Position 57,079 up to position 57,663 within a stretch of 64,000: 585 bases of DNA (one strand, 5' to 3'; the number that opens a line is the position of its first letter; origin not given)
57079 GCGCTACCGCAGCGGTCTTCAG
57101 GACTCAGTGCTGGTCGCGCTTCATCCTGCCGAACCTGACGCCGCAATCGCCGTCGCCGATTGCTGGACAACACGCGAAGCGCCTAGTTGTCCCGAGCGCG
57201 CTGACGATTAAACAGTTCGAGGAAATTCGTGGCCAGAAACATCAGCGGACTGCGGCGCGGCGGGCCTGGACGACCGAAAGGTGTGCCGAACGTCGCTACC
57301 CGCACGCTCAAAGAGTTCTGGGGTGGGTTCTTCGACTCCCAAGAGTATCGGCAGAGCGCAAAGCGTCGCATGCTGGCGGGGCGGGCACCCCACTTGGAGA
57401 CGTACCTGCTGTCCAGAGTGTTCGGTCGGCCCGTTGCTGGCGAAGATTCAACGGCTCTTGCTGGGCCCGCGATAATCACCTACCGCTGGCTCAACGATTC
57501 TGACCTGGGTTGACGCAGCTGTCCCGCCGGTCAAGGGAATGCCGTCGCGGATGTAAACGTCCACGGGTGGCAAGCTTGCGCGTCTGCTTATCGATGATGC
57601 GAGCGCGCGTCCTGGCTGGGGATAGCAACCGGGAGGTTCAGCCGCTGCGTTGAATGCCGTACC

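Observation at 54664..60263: Integrated element of about 5.6 kb in tRNA-Val(CAC) with 51-bp direct repeats, encoding integrase, Xis-like, HUH Rep and low-GC secreted cargo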

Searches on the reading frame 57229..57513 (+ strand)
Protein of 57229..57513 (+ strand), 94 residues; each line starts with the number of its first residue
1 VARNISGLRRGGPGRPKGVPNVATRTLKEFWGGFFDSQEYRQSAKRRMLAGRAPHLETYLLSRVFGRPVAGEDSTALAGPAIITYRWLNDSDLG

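Call 4: search_protein_families(library=pfam, proteins=[window:57229-57513:+], max_evalue=1)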
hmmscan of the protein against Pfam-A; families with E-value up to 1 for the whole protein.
window:57229-57513:+ (94 aa): 0 families

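Call 5: search_protein_families(library=phrogs, proteins=[window:57229-57513:+], max_evalue=0.1)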
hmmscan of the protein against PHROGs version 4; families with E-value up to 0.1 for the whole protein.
window:57229-57513:+ (94 aa): 2 families
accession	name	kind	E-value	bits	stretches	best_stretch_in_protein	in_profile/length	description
phrog_11043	-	unknown function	0.01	16.7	1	7-29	12-34/105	-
phrog_15261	-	unknown function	0.085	14.3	0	5-28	7-30/99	-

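Call 42: find_homologous_proteins(query=window:57229-57513:+, max_evalue=0.01)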
Query window:57229-57513:+ (94 aa): 31 proteins with E <= 0.01 among 39 candidates.
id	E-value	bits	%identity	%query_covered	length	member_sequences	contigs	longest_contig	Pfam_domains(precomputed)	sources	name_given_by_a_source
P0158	1.1e-35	140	72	98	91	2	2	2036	-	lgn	-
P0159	8.6e-23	98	55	97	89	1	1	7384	-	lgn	-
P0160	3.6e-20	90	51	96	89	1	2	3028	-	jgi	jgi:hypothetical protein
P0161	2.2e-17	81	60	69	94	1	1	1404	-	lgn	-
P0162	2.7e-15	74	53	83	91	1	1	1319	-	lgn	-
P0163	1.4e-14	72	47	97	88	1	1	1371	-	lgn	-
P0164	1.7e-14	72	45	93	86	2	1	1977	-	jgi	jgi:hypothetical protein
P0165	6.5e-14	70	53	93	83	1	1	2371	-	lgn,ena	-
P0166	9.5e-14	69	48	95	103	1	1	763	-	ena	-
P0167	3.7e-13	67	50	72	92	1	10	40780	-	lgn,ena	-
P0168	6.5e-13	67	48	99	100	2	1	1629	-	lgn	-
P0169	7.0e-13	66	54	73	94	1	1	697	-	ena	-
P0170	1.2e-12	66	46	99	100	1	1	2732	-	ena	-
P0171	7.9e-12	63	43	93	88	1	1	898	-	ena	-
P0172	2.2e-11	62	51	72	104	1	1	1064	-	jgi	jgi:hypothetical protein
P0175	1.0e-10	60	43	94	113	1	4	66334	-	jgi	jgi:hypothetical protein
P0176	1.7e-10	59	40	95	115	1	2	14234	-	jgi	jgi:hypothetical protein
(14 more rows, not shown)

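Call 43: find_encoding_contigs(protein=P0159, flank=8000, max_places=2)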
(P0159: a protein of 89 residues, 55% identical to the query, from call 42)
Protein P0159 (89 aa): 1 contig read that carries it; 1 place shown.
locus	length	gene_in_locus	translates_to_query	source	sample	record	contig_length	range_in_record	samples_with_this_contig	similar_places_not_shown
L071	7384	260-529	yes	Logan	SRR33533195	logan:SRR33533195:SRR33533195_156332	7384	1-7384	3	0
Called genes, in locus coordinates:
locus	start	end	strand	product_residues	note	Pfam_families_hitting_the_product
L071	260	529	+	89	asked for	-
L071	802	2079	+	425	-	PF09617:Cas_GSU0053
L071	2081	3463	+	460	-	PF09609:Cas_GSU0054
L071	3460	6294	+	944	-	PF22590:Cas3-like_C_2, PF18019:Cas3_HD (weak)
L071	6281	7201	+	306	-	-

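Call 44: find_encoding_contigs(protein=P0167, flank=10000, max_places=2)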
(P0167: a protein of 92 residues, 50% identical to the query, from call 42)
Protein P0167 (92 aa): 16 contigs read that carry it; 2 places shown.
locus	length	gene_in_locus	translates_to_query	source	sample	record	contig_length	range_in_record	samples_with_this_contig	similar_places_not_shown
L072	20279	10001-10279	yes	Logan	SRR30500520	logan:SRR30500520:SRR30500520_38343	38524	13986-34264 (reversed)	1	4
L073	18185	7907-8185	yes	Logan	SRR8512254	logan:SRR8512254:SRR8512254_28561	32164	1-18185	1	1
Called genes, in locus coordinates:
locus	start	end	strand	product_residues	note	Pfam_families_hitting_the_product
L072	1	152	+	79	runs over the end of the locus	-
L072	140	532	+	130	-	-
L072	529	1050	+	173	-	-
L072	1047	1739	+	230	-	-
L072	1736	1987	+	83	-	-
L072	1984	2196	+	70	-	-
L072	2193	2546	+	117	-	-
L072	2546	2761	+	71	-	PF13560:HTH_31, PF01381:HTH_3, PF13443:HTH_26 (weak)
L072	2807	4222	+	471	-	-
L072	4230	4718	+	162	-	-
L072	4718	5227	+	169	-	-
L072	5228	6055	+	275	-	PF13385:Laminin_G_3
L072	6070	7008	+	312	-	-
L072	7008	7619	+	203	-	PF13489:Methyltransf_23 (weak)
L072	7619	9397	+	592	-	-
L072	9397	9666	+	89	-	-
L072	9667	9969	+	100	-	PF23148:Gp77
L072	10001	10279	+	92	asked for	-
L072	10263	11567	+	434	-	-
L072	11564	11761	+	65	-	PF12728:HTH_17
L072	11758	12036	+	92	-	PF24745:DUF7693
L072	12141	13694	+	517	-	-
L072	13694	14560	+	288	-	-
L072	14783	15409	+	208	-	PF13489:Methyltransf_23 (faint), PF08241:Methyltransf_11 (weak)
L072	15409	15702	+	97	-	-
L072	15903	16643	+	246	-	-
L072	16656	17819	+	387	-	PF17236:SU10_MCP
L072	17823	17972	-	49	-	PF13392:HNH_3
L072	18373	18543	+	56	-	-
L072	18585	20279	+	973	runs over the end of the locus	PF13579:Glyco_trans_4_4 (weak), PF13692:Glyco_trans_1_4 (weak), PF08241:Methyltransf_11 (faint), PF13489:Methyltransf_23 (weak), PF05175:MTS (faint), PF13649:Methyltransf_25, PF13847:Methyltransf_31, PF00535:Glycos_transf_2 (weak), +1 more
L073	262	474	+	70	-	-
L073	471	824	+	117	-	-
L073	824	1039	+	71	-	PF13560:HTH_31, PF01381:HTH_3, PF13443:HTH_26 (weak)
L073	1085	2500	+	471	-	-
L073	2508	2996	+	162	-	-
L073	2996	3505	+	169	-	-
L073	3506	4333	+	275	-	PF13385:Laminin_G_3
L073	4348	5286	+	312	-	-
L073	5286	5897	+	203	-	PF13489:Methyltransf_23 (weak)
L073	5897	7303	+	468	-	-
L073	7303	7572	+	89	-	-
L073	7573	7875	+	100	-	PF23148:Gp77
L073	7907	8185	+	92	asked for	-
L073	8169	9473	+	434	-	-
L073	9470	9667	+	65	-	PF12728:HTH_17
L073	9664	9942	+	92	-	PF24745:DUF7693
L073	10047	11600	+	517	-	-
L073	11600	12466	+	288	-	-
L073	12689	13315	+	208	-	PF13489:Methyltransf_23 (faint), PF08241:Methyltransf_11 (weak)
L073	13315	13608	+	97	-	-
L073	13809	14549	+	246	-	-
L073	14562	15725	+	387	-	PF17236:SU10_MCP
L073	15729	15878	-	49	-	PF13392:HNH_3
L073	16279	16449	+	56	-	-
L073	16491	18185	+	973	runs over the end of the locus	PF13579:Glyco_trans_4_4 (weak), PF13692:Glyco_trans_1_4 (weak), PF08241:Methyltransf_11 (faint), PF13489:Methyltransf_23 (weak), PF05175:MTS (faint), PF13649:Methyltransf_25, PF13847:Methyltransf_31, PF00535:Glycos_transf_2 (weak), +1 more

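Call 45: find_encoding_contigs(protein=P0175, flank=10000, max_places=2)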
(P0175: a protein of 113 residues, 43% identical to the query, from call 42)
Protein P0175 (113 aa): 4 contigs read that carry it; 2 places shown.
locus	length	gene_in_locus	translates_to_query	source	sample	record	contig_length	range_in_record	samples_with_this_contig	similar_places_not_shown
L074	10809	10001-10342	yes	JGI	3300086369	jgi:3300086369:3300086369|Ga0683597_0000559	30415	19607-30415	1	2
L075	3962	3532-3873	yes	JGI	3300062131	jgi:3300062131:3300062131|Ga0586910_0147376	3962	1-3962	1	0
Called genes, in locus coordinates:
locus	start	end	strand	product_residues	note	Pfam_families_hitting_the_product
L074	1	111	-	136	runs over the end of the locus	PF11964:SpoIIAA-like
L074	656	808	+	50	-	-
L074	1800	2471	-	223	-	PF07589:PEP_exosort_dom (weak)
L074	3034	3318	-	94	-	-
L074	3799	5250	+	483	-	PF04466:Terminase_3 (weak)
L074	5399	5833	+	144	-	-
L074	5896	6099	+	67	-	PF05532:CsbD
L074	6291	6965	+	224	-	-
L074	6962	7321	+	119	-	-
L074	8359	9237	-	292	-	PF00589:Phage_integrase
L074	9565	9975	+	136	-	-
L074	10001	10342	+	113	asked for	-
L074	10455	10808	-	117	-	?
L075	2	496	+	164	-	?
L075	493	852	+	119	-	-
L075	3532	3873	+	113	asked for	-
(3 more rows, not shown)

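Call 46: search_protein_families(library=phrogs, proteins=[L072:10263-11567:+, L072:12141-13694:+, L072:13694-14560:+, L074:9565-9975:+, L071:6281-7201:+, L072:9667-9969:+, L072:7619-9397:+], max_evalue=0.01)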
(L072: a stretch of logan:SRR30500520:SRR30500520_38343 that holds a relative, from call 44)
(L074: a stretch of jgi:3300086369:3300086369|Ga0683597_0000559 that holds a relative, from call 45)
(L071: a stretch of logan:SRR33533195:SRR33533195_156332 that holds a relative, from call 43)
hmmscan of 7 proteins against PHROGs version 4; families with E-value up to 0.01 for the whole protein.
L072:10263-11567:+ (434 aa): 2 families
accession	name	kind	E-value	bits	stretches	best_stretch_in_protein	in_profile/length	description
phrog_2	-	head and packaging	7.6e-40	138.4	1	15-422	263-599/807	terminase large subunit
phrog_10250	-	head and packaging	2.6e-18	67.6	1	206-424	3-223/228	terminase large subunit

L072:12141-13694:+ (517 aa): 2 families
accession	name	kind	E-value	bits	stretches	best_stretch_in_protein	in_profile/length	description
phrog_145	-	head and packaging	1.1e-39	137.5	1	2-490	19-479/493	portal protein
phrog_20858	-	unknown function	1.5e-08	35.3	1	327-486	37-198/250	-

L072:13694-14560:+ (288 aa): 0 families

L074:9565-9975:+ (136 aa): 0 families

L071:6281-7201:+ (306 aa): 0 families

L072:9667-9969:+ (100 aa): 2 families
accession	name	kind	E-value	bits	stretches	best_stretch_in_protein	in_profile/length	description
phrog_31364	-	unknown function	6.3e-08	33.4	1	11-97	55-143/265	-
phrog_4137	-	unknown function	5.1e-07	30.2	1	7-83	259-338/349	-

L072:7619-9397:+ (592 aa): 1 family
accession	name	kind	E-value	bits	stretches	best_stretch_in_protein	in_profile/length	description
phrog_18289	-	unknown function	0.0009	20.7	0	279-326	28-76/90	-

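Call 55: search_solved_structures(query=A5, max_evalue=10, show_alignments=2)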
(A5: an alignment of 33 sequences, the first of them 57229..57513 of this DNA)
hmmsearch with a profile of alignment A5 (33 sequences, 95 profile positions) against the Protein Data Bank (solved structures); distinct sequences matched with E-value up to 10: 4.
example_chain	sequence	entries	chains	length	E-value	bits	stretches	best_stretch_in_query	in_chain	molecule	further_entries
4o8w_A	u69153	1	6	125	0.13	15.8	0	26-52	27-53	Spore germination protein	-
6epg_A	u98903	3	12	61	0.35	14.4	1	25-60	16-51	Epsilon_1 antitoxin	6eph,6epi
3b4u_A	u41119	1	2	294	0.84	13.2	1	6-63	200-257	Dihydrodipicolinate synthase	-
8tl7_A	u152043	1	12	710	0.93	13.1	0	25-54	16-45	Computationally designed protein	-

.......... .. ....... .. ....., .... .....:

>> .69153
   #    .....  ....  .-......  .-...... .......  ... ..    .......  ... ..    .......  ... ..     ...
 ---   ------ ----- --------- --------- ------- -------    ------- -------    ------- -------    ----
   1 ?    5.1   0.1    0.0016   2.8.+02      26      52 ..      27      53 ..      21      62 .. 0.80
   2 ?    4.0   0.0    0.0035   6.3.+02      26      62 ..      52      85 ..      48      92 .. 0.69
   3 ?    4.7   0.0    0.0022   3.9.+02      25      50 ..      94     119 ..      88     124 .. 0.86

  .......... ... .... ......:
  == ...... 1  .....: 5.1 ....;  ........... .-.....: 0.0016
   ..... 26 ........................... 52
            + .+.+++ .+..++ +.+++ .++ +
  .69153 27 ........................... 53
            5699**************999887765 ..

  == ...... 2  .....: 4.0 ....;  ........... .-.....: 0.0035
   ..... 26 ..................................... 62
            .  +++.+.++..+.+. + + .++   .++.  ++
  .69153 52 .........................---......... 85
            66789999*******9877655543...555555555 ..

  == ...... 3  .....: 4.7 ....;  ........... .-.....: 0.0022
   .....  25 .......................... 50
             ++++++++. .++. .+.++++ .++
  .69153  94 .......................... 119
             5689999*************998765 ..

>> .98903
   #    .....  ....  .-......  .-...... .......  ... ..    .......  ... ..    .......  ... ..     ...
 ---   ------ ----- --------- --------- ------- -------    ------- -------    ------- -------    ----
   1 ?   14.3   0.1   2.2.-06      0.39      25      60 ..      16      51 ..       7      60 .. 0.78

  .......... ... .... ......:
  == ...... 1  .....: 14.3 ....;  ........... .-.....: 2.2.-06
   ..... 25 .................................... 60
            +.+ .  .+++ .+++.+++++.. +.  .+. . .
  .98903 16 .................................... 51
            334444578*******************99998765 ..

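Call 57: search_protein_families(library=pfam, alignment_id=A5, max_evalue=1)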
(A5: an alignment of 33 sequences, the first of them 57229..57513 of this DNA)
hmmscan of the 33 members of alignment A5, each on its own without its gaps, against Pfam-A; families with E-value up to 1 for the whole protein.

A. member 1, window:57229-57513:+ (94 aa): 0 families

B. families by the number of members that match (of 33 scanned): 5 families
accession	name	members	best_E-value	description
PF17898.6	GerD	1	0.024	Spore germination GerD central core domain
PF18932.5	DUF5681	1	0.028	Family of unknown function (DUF5681)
PF14311.12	DUF4379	1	0.083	Probable Treble clef zinc finger domain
PF10309.14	NCBP3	1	0.16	Nuclear cap-binding protein subunit 3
PF09392.15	T3SS_needle_F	1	0.19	Type III secretion needle MxiH, YscF, SsaG, EprI, PscF, EscF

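Call 59: find_encoding_contigs(protein=P0176, flank=8000, max_places=2)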
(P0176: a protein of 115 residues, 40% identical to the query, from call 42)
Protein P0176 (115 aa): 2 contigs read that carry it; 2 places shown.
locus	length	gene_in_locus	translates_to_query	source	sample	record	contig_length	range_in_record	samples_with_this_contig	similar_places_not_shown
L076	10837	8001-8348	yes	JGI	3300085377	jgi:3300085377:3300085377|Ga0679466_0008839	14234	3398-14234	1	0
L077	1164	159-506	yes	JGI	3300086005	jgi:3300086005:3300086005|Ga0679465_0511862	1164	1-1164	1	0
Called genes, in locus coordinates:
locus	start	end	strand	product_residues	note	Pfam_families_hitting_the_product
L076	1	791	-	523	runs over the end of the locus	PF00732:GMC_oxred_N, PF00890:FAD_binding_2 (faint), PF01266:DAO (faint), PF12831:FAD_oxidored (faint), PF05199:GMC_oxred_C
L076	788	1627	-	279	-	PF00230:MIP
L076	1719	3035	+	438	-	PF07992:Pyr_redox_2, PF00070:Pyr_redox (weak), PF22366:NDH2_C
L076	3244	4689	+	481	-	PF03403:PAF-AH_p_II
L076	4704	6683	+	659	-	PF12439:GDE_N, PF06202:GDE_C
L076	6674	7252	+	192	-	PF02525:Flavodoxin_2 (weak), PF03358:FMN_red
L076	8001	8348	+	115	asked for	-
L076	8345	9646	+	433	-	PF03237:Terminase_6N (weak)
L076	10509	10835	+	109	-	?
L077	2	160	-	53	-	?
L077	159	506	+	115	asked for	-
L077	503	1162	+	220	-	?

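Call 67: search_dna_similar(query=window:57229-57513:+, collection=phages, mode=protein, max_evalue=0.01)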
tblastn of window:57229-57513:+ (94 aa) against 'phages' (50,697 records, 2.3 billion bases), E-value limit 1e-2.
No match.

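Call 75: search_protein_families(library=padloc, proteins=[window:57229-57513:+], max_evalue=0.01)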
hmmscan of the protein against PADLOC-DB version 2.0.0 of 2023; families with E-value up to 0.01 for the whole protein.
window:57229-57513:+ (94 aa): 0 families

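Call 76: search_protein_families(library=ncbifam, proteins=[window:57229-57513:+], max_evalue=0.01)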
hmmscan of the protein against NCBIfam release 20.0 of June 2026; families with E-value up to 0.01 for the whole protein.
window:57229-57513:+ (94 aa): 0 families

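Call 110: find_related_loci(query=A5, collection=viral_contigs, flank=4000)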
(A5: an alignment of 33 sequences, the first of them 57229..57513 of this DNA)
Query A5 (94 aa) in viral_contigs; peptide patterns used: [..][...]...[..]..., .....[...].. (x = any residue, [..] = any of these).
600 stretches matched a pattern (row limit reached: there are more); 61 encode a relative of the query (tblastn E <= 1e-3); 61 distinct loci.
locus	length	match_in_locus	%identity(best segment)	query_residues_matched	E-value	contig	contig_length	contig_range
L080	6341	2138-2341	53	1-68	6e-20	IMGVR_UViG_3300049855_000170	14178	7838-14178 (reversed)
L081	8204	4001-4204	47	1-68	1e-17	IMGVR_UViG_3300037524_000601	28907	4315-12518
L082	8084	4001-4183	46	10-68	1e-12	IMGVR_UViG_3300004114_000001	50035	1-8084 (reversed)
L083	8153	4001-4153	42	4-70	6e-7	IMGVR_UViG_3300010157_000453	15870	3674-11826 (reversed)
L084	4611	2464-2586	52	2-40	2e-6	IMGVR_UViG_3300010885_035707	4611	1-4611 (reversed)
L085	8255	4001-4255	28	9-88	3e-6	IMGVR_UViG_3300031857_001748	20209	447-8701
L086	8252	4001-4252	33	9-87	3e-6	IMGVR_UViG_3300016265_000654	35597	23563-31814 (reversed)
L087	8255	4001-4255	28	9-88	3e-6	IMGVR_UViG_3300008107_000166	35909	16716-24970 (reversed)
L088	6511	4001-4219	33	3-77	2e-6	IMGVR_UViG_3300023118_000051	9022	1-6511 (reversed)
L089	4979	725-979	28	9-88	3e-6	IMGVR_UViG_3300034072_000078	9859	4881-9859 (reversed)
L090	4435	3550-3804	28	9-88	3e-6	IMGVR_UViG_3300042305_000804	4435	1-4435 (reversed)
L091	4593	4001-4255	28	9-88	3e-6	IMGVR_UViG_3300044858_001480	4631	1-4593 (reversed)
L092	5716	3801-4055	28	9-88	3e-6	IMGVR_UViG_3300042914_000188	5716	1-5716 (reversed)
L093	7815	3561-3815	28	9-88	3e-6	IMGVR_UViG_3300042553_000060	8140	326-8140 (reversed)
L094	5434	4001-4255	28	9-88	3e-6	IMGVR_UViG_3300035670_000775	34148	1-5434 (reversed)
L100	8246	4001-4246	34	1-77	1e-5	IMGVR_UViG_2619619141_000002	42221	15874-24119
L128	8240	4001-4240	32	10-88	2e-5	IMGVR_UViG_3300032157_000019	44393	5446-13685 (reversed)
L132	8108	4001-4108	47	2-37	4e-5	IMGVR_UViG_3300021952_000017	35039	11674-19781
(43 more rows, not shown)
